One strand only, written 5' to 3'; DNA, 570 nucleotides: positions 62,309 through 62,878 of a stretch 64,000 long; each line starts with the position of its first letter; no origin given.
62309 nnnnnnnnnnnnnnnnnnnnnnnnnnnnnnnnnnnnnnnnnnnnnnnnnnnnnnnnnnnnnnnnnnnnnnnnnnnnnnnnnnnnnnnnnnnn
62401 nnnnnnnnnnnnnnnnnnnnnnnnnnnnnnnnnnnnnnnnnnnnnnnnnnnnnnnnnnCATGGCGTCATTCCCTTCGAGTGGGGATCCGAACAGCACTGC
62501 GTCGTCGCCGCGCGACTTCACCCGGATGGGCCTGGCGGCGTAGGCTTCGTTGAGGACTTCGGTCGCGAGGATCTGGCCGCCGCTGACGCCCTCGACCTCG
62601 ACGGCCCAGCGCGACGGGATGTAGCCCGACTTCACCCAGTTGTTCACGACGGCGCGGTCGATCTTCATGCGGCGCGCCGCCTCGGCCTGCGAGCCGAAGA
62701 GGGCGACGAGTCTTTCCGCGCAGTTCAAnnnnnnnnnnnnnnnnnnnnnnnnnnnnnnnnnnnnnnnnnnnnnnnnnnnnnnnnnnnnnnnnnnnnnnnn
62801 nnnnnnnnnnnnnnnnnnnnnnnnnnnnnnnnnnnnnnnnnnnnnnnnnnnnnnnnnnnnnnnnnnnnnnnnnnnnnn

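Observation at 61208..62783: Cro/YdaS-like HTH segment translationally fused to a class-V (alanine/serine-glyoxylate) aminotransferase, with its own promoter, palindromic operator and SD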

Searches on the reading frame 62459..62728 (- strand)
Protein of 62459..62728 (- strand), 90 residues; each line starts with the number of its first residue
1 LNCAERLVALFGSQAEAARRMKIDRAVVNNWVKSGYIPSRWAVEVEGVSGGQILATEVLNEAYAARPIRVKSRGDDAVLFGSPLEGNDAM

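Call 3: search_protein_families(library=pfam, proteins=[window:62459-62728:-], max_evalue=1)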
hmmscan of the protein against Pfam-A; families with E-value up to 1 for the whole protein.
window:62459-62728:- (90 aa): 8 families
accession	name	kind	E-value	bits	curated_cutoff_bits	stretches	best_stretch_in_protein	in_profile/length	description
PF15943.11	YdaS_toxin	-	1.1e-07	32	30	1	7-64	4-62/65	Bacterial toxin YdaS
PF14549.12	P22_Cro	-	7.6e-05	22.8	30.2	1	5-55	3-51/60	DNA-binding transcriptional regulator Cro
PF12728.13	HTH_17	-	0.0017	19.1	27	1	15-47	5-31/51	Helix-turn-helix domain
PF06322.17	Phage_NinH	-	0.0057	17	29.8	1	7-33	12-38/60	Phage NinH protein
PF13551.12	HTH_29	-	0.024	15.2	28.1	1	13-33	14-34/64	Winged helix-turn helix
PF01381.28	HTH_3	-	0.064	13.7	23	1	13-39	11-37/55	Helix-turn-helix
PF21321.3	HTH_66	-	0.11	13.4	24.3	1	13-56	4-44/83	Putative DNA-binding HTH domain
PF08876.17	DUF1836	-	0.19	12.3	27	1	8-39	17-51/105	Domain of unknown function (DUF1836)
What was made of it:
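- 62534..62728 (-): Cro/YdaS-type all-alpha HTH domain, residues 1-65 (five helices: 3-11, 14-21, 25-34, 39-49, 55-65). Pfam PF15943 scores 32 bits against a cutoff of 30 (call 3).
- On Cro/YdaS HTH family (Pfam PF15943 YdaS_toxin; PF14549 P22_Cro): P22_Cro scores 22.8 against 30.2 and is not met (call 3).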

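Call 4: search_protein_families(library=ncbifam, proteins=[window:62459-62728:-], max_evalue=1)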
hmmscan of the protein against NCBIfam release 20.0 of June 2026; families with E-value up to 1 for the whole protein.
window:62459-62728:- (90 aa): 2 families
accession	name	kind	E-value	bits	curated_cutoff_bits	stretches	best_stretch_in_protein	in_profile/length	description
NF046037.1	carphisopro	domain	3.7e-08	33.4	38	1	4-50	1-47/54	carph-isopro domain-containing protein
NF007282.0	PRK09744.1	subfamily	0.023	15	130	1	8-54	7-51/75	DNA-binding transcriptional regulator DicC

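Call 17: search_protein_representatives(protein=window:62513-62728:-)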
Query: 72 residues. Proteins with E-value up to 0.001 (for the whole library): 173; up to 1e-10: 51; up to 1e-30: 0. The best 150 are listed.
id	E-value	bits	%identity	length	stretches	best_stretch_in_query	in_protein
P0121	5.7e-29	114.9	75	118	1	1-72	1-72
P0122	1.2e-28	113.9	78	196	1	1-72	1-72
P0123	1.4e-28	113.6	74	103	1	1-72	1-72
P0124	9.4e-27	107.9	72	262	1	1-72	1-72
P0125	3.5e-25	102.9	68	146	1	1-72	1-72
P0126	6.0e-25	102.2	65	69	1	1-69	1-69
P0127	6.5e-25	102.1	68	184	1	1-71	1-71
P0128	1.7e-24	100.8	68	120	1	1-72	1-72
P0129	2.7e-23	97.0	64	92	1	2-70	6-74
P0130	3.3e-23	96.7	74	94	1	1-62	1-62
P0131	3.7e-23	96.6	68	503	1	1-72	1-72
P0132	4.6e-23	96.3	61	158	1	1-72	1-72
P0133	5.0e-23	96.1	64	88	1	1-72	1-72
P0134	1.1e-22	95.0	68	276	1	1-72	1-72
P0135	1.3e-22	94.8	65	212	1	1-72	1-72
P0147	1.1e-19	85.6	30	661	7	14-56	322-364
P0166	9.6e-13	63.7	39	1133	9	5-35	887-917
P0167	1.9e-12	62.8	52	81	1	2-67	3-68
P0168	3.2e-12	62.1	52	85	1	6-66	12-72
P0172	2.0e-10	56.4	52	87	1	4-63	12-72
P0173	9.8e-10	54.2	39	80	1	1-69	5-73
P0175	3.7e-09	52.4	44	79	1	1-63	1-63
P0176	4.3e-09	52.2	48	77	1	4-59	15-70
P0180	1.9e-08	50.2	37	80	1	2-71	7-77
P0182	3.7e-08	49.2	38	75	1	1-71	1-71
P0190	2.8e-07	46.5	30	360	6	18-66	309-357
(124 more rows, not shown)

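Call 19: search_solved_structures(query=window:62513-62728:-, max_evalue=10, show_alignments=3)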
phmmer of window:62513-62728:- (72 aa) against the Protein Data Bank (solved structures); distinct sequences matched with E-value up to 10: 15.
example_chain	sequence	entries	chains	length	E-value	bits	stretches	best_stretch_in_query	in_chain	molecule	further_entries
3bd1_A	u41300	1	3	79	0.00015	25.2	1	1-68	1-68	Cro protein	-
3og3_A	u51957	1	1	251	0.039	17.6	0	10-59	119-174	Imidazole glycerol phosphate synthase subunit hisF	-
3tdn_A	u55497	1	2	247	0.049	17.3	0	31-59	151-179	FLR SYMMETRIC ALPHA-BETA TIM BARREL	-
4fx7_A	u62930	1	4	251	0.066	16.9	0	10-58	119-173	Imidazole glycerol phosphate synthase subunit HisF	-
4j9j_A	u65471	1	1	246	0.13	16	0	30-58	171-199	Imidazole glycerol phosphate synthase subunit HisF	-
5w8y_A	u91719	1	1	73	0.14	15.8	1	1-65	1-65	protein XPH1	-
2w6r_A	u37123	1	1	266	0.17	15.6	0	34-59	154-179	IMIDAZOLE GLYCEROL PHOSPHATE SYNTHASE SUBUNIT HISF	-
3p83_D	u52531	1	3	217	0.3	14.8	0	5-41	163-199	Ribonuclease HII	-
1i39_A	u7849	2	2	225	0.34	14.6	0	5-41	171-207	RIBONUCLEASE HII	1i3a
5ts9_A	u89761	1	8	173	0.47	14.2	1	4-48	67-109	Chorismate mutase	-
1rzs_A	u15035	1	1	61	0.99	13.1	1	8-54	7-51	Regulatory protein cro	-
1qun_A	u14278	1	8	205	1.2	12.9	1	18-59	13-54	PAPD-LIKE CHAPERONE FIMC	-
1kiu_A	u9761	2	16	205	1.3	12.8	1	18-59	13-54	CHAPERONE PROTEIN FimC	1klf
3rfz_C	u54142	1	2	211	1.3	12.8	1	18-59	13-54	Chaperone protein fimC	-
9bog_C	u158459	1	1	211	1.3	12.7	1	18-59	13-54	Type 1 fimbria chaperone FimC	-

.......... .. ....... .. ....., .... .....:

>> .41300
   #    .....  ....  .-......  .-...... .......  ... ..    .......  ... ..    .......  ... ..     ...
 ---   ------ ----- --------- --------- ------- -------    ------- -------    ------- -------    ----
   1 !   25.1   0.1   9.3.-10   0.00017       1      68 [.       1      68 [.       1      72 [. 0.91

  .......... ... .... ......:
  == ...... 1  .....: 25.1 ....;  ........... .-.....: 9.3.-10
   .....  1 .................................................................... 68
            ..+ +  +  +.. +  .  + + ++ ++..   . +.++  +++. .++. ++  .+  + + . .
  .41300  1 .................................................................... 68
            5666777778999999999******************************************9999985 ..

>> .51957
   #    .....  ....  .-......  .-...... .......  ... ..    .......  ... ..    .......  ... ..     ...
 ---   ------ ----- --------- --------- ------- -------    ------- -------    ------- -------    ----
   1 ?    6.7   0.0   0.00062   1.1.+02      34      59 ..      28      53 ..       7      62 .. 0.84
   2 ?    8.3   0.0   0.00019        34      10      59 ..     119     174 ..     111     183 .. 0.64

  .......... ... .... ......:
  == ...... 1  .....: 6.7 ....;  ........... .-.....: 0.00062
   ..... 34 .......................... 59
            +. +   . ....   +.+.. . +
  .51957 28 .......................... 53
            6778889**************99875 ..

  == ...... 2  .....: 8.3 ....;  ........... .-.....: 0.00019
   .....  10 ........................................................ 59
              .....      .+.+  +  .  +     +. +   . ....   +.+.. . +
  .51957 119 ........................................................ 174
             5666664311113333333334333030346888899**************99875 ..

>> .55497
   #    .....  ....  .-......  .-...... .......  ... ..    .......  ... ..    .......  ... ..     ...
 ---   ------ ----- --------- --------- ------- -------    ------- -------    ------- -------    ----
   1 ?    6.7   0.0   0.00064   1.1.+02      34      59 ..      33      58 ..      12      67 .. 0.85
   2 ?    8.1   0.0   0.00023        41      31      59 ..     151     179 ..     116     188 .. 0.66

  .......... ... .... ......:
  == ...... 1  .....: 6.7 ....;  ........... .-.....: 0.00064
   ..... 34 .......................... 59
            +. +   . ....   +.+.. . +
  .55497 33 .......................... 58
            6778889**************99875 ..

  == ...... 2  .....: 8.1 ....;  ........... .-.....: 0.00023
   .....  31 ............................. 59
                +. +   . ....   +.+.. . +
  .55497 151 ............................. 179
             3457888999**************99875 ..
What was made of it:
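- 62534..62728 (-): PDB 3BD1 Cro matches at E=1.5e-4 (call 19).
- Checked: The Cro protein of Xylella prophage Xfaso 1 (PDB 3BD1) matches residues 1-68 by sequence at E=1.5e-4 (call 19).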

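Call 26: list_cluster_members(proteins=[P0167, P0168, P0172, P0173, P0175, P0176, P0180, P0147, P0166, P0131])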
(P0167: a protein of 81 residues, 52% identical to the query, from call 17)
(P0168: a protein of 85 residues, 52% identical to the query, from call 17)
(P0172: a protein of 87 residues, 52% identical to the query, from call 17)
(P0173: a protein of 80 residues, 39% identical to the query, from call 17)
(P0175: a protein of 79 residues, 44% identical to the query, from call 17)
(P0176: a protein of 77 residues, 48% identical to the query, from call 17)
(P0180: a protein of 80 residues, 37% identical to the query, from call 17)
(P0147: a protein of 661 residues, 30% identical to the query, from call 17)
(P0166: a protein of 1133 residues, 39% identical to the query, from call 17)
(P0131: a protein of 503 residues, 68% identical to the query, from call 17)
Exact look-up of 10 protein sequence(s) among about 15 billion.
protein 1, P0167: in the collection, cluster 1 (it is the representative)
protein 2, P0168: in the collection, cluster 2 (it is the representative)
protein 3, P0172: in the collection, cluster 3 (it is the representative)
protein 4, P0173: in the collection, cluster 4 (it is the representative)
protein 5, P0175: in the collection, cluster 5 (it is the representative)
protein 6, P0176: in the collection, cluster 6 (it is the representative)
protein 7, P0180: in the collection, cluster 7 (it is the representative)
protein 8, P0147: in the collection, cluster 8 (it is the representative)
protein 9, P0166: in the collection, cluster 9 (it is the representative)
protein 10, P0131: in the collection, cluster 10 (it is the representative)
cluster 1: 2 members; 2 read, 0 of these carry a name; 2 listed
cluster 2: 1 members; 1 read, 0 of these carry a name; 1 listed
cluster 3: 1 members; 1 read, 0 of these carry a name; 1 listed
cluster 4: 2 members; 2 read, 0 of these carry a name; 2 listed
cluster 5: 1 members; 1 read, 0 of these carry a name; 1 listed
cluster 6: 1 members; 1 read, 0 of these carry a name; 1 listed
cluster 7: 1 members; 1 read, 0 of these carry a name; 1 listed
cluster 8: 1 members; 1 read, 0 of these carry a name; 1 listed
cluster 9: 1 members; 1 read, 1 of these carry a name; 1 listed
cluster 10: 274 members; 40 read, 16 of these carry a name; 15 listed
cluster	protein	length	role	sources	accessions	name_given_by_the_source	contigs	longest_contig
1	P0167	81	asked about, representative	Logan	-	-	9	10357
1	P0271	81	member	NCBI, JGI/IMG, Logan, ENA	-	-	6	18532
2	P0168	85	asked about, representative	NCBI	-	-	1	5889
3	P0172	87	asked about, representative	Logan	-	-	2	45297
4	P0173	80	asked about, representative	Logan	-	-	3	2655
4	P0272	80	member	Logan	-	-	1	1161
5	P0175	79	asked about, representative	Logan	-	-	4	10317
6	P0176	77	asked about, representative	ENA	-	-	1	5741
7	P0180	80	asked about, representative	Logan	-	-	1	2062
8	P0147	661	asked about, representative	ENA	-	-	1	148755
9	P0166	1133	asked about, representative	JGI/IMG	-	tetratricopeptide (TPR) repeat protein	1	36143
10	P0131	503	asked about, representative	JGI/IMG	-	-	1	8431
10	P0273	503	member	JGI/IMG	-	alanine-glyoxylate transaminase/serine-glyoxylate transaminase/serine-pyruvate ...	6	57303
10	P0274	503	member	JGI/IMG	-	alanine-glyoxylate transaminase/serine-glyoxylate transaminase/serine-pyruvate ...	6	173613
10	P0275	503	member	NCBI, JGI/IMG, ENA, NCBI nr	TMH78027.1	MAG: aminotransferase class V-fold PLP-dependent enzyme [Betaproteobacteria bacterium]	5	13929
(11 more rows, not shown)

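Call 27: search_protein_families(library=ncbifam, proteins=[P0167, P0168, P0172, P0173, P0175, P0176, P0180, P0182, P0147, P0190], max_evalue=0.01)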
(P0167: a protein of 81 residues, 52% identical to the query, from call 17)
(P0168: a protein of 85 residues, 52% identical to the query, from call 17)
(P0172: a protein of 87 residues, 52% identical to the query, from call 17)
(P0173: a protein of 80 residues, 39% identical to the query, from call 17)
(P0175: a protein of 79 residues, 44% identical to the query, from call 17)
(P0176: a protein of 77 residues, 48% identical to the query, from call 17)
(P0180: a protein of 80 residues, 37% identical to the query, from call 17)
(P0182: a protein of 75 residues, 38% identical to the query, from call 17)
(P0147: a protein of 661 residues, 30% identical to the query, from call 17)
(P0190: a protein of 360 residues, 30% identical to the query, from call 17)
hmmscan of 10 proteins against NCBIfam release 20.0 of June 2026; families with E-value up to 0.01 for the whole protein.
P0167 (81 aa): 1 family
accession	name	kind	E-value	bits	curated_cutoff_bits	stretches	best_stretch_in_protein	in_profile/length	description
NF046037.1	carphisopro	domain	4.1e-09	36.5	38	1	6-52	2-48/54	carph-isopro domain-containing protein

P0168 (85 aa): 1 family
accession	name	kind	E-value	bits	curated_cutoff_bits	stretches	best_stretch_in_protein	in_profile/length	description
NF046037.1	carphisopro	domain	9.7e-05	22.5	38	1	18-56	9-47/54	carph-isopro domain-containing protein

P0172 (87 aa): 1 family
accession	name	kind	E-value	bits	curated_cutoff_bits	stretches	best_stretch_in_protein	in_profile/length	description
NF046037.1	carphisopro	domain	3.8e-09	36.6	38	1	12-60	1-48/54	carph-isopro domain-containing protein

P0173 (80 aa): 2 families
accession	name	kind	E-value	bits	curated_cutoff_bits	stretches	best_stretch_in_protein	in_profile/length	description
NF046037.1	carphisopro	domain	1.3e-07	31.7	38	1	9-53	2-46/54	carph-isopro domain-containing protein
TIGR01764.1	excise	domain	0.0042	17.4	28.8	0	19-42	5-28/49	excisionase family DNA-binding protein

P0175 (79 aa): 1 family
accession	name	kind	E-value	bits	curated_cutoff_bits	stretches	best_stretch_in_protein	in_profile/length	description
NF046037.1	carphisopro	domain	7.2e-06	26.1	38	1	4-52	1-49/54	carph-isopro domain-containing protein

P0176 (77 aa): 2 families
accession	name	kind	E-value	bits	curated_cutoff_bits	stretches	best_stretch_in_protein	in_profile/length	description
NF046037.1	carphisopro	domain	1.5e-05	25.1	38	1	16-67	2-53/54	carph-isopro domain-containing protein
NF007282.0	PRK09744.1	subfamily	0.00051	20.2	130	1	18-73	6-58/75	DNA-binding transcriptional regulator DicC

P0180 (80 aa): 1 family
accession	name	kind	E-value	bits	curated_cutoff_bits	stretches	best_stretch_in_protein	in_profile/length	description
NF046037.1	carphisopro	domain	2.4e-07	30.8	38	1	10-56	2-47/54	carph-isopro domain-containing protein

P0182 (75 aa): 5 families
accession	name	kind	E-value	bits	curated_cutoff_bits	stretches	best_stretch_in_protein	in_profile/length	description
NF046037.1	carphisopro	domain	2.5e-06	27.6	38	1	4-50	1-47/54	carph-isopro domain-containing protein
TIGR01764.1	excise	domain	7.5e-05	23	28.8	1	13-40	3-30/49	excisionase family DNA-binding protein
NF033516.0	transpos_IS3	equivalog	0.00095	18.5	160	1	2-69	5-72/369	IS3 family transposase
NF047737.1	antiphage_MADS1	equivalog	0.0018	18.5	80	1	15-40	7-32/49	methylation-associated defense system helix-turn-helix domain-containing protein MAD1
NF033787.1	HTH_BldC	subfamily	0.0085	15.9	77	0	13-39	4-30/49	BldC family transcriptional regulator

P0147 (661 aa): 11 families
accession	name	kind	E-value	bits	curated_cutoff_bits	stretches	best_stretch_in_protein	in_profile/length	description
TIGR01764.1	excise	domain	5.2e-25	87.6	28.8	0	41-89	2-43/49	excisionase family DNA-binding protein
NF051866.1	CtrAInhibSciP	equivalog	2.3e-12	46.9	100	0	310-342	40-72/90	CtrA inhibitor SciP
NF033516.0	transpos_IS3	equivalog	3.5e-11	43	160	0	221-343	6-124/369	IS3 family transposase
NF008110.0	PRK10857.1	equivalog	2.2e-10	40.6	275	0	32-85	17-70/164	Fe-S cluster assembly transcriptional regulator IscR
NF008895.0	PRK11924.3-2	equivalog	2.2e-09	37.4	259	0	30-68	95-134/140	RNA polymerase sigma factor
NF046037.1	carphisopro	domain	1.6e-07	31.4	38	0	324-348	13-37/54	carph-isopro domain-containing protein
NF033518.0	transpos_IS607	equivalog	2.3e-06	27.3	110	0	409-432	2-25/187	IS607 family transposase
NF047595.1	IS66_ISRel24_TnpA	equivalog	5.2e-06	27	74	0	309-344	11-46/113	IS66-like element accessory protein TnpA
NF033787.1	HTH_BldC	subfamily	6.7e-06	25.9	77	0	319-346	2-29/49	BldC family transcriptional regulator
NF006572.0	PRK09088.1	equivalog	0.0014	17.4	696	0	113-158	38-83/491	acyl-CoA synthetase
NF004811.0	PRK06158.1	subfamily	0.002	17.2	421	0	569-610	36-77/384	acetyl-CoA acetyltransferase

P0190 (360 aa): 8 families
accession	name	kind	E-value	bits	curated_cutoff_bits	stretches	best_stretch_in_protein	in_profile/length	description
TIGR00264.2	TIGR00264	equivalog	3.3e-08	33.9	80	0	108-133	86-111/112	nascent polypeptide-associated complex protein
TIGR00084.2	ruvA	equivalog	7.2e-08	32.3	85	0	309-342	154-187/202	Holliday junction branch migration protein RuvA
NF006447.0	PRK08769.1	equivalog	1.8e-06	27.2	348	0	152-189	173-210/319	DNA polymerase III subunit delta'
TIGR00601.1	rad23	equivalog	2.8e-05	23.5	207.3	0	99-121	158-180/381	UV excision repair protein Rad23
NF051430.1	TDE2712_fam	hypoth_equivalog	0.00011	21.7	125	0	98-129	36-67/172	TDE2712 family protein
NF010733.0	PRK14135.1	equivalog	0.00073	19.3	240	0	102-178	132-206/267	recombination regulator RecX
TIGR03259.1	met_CoM_red_gam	equivalog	0.0028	17.2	172.1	0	104-136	53-86/244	coenzyme-B sulfoethylthiotransferase subunit gamma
NF049934.1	adjac_Cas3_IG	equivalog_domain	0.0088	15.7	65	0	12-48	199-235/299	type I-G CRISPR-associated protein, Cas3-extension family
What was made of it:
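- On NCBIfam NF046037 'carph-isopro domain': The free-standing relatives are also sub-threshold (calls 4, 27).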

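Call 42: find_encoding_contigs(protein=P0167, flank=4000, max_places=4)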
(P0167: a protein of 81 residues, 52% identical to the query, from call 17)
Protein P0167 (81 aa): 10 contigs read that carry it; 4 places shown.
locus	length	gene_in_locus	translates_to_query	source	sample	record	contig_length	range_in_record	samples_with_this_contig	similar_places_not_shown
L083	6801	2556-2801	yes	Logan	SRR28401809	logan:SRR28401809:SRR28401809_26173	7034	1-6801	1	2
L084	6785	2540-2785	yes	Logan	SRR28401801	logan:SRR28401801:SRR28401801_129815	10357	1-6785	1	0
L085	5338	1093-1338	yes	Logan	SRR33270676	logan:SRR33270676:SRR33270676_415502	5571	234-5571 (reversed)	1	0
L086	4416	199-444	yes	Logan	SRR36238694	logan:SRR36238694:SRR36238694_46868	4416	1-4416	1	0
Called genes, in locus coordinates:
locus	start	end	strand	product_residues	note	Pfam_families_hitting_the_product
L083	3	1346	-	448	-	?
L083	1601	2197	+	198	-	-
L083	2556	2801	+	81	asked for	PF14549:P22_Cro (weak), PF15943:YdaS_toxin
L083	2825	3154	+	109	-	-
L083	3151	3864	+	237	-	-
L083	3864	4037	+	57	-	-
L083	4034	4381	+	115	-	-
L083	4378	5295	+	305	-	PF03796:DnaB_C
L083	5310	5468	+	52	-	-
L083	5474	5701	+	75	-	-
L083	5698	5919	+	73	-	PF24751:DUF7696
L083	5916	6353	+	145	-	PF05866:RusA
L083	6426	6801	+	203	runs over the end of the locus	?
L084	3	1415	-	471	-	?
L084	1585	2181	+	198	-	-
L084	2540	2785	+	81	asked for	PF14549:P22_Cro (weak), PF15943:YdaS_toxin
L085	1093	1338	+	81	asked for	PF14549:P22_Cro (weak), PF15943:YdaS_toxin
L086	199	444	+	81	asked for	PF14549:P22_Cro (weak), PF15943:YdaS_toxin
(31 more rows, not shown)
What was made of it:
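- Closest known: Phage Cro proteins of the all-alpha type. Same: The nearest free relatives occupy the cro position of phage early operons (call 42).
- The nearest free relative, at 52% identity, heads a phage early operon followed by a DnaB-type helicase and RusA (call 42).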

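Call 46: predict_structure(alignment_id=A2)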
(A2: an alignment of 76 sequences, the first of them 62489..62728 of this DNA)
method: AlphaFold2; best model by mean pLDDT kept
length: 80 residues; sequences in the alignment: 76
mean_pLDDT: 88.8   pTM: 0.67
mean pLDDT of the five models: 88.8, 87.0, 85.7, 85.2, 84.6
residues with pLDDT >= 90: 62; 70-90: 10; 50-70: 8; < 50: 0
segments of 3 or more residues with pLDDT < 50: none
pLDDT, mean of each block of 10 residues (from residue 1): 91 94 95 93 94 94 84 66
secondary structure, 60 per line:
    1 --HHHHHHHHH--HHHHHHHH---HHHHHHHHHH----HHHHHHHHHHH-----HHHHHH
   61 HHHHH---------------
elements in order: H3-11 H14-21 H25-34 H39-49 H55-65
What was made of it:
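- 62534..62728 (-): The AF2 model has pLDDT 88.8 (call 46).
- On Cro/YdaS HTH family: The AF2 model has pLDDT 88.8 and five helices (call 46).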

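Call 48: fold_search(model_id=the predicted structure, library=pdb)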
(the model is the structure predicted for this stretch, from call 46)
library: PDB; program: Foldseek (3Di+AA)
matches with E <= 10: 116; with E <= 0.001: 0
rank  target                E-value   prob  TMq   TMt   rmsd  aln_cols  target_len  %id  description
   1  3bd1_C                1.2e-03  1.00  0.71  0.87   1.8        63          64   21  Structure of the Cro protein from putative prophage element Xfaso 1 in Xylella fastidiosa strain Ann-1 (released 2008-03-25)
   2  3bd1_A                2.9e-03  1.00  0.70  0.84   1.1        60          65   22  Structure of the Cro protein from putative prophage element Xfaso 1 in Xylella fastidiosa strain Ann-1 (released 2008-03-25)
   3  3bd1_B                4.0e-03  1.00  0.69  0.86   1.2        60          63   22  Structure of the Cro protein from putative prophage element Xfaso 1 in Xylella fastidiosa strain Ann-1 (released 2008-03-25)
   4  6on0_A                2.9e-02  1.00  0.62  0.78   2.2        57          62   23  STRUCTURE OF N15 CRO COMPLEXED WITH CONSENSUS OPERATOR DNA (released 2019-05-15)
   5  5w8y_MODEL_1_A        5.1e-02  1.00  0.53  0.63   2.4        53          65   19  Solution Structure of XPH1, a Hybrid Sequence of Xfaso 1 and Pfl 6, Two Cro Proteins With Different Folds (released 2018-07-11)
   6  2hin_A                8.5e-02  1.00  0.60  0.71   1.1        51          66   25  Structure of N15 Cro at 1.05 A: an ortholog of lambda Cro with a completely different but equally effective dimerizati (released 2007-07-10)
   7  6on0_B                8.5e-02  1.00  0.59  0.74   1.2        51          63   25  STRUCTURE OF N15 CRO COMPLEXED WITH CONSENSUS OPERATOR DNA (released 2019-05-15)
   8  2hin_B                1.2e-01  1.00  0.59  0.73   1.2        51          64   25  Structure of N15 Cro at 1.05 A: an ortholog of lambda Cro with a completely different but equally effective dimerizati (released 2007-07-10)
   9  1rzs_MODEL_1_A        3.3e-01  1.00  0.55  0.70   1.7        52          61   29  Solution structure of P22 Cro (released 2004-06-01)
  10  3vk0_C                7.2e-01  0.92  0.53  0.49   2.6        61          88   21  Crystal Structure of hypothetical transcription factor NHTF from Neisseria (released 2012-03-14)
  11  8c7k_MODEL_1_A        7.2e-01  0.89  0.55  0.43   3.5        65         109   17  YdaS from E. coli O157:H7 cryptic prophage CP-933P (released 2023-01-25)
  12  9k3w_A                1.1e+00  0.87  0.52  0.63   2.6        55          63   25  Crystal structure of putative transcription regulator (dr_2454) from Deinococcus radiodurans (released 2025-10-22)
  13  7csy_A                1.3e+00  0.44  0.48  0.43   6.8        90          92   22  Pseudomonas aeruginosa antitoxin HigA with higBA promoter (released 2021-01-13)
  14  2r63_MODEL_1_A        1.4e+00  0.82  0.55  0.67   2.5        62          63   16  STRUCTURAL ROLE OF A BURIED SALT BRIDGE IN THE 434 REPRESSOR DNA-BINDING DOMAIN, NMR, 20 STRUCTURES (released 1997-06-16)
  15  9lx1                  1.8e+00  0.85  0.49  0.53   2.2        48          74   25  anti-CRISPR-associated protein, Aca7 (released 2025-11-12)
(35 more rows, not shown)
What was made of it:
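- On Cro/YdaS HTH family: Foldseek ranks 1-9 are all Cro proteins or a Cro-derived hybrid (XPH1), with TM-score (target-normalised) 0.63-0.87 (call 48).
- Closest known: Phage Cro proteins of the all-alpha type. Same: It has the five-helix HTH fold, with TM-score (target-normalised) up to 0.87 and rmsd 1.1-1.8 A (call 48), and detectable sequence similarity (calls 3, 19).
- Sequence and fold evidence agree (calls 3, 19, 46, 48).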
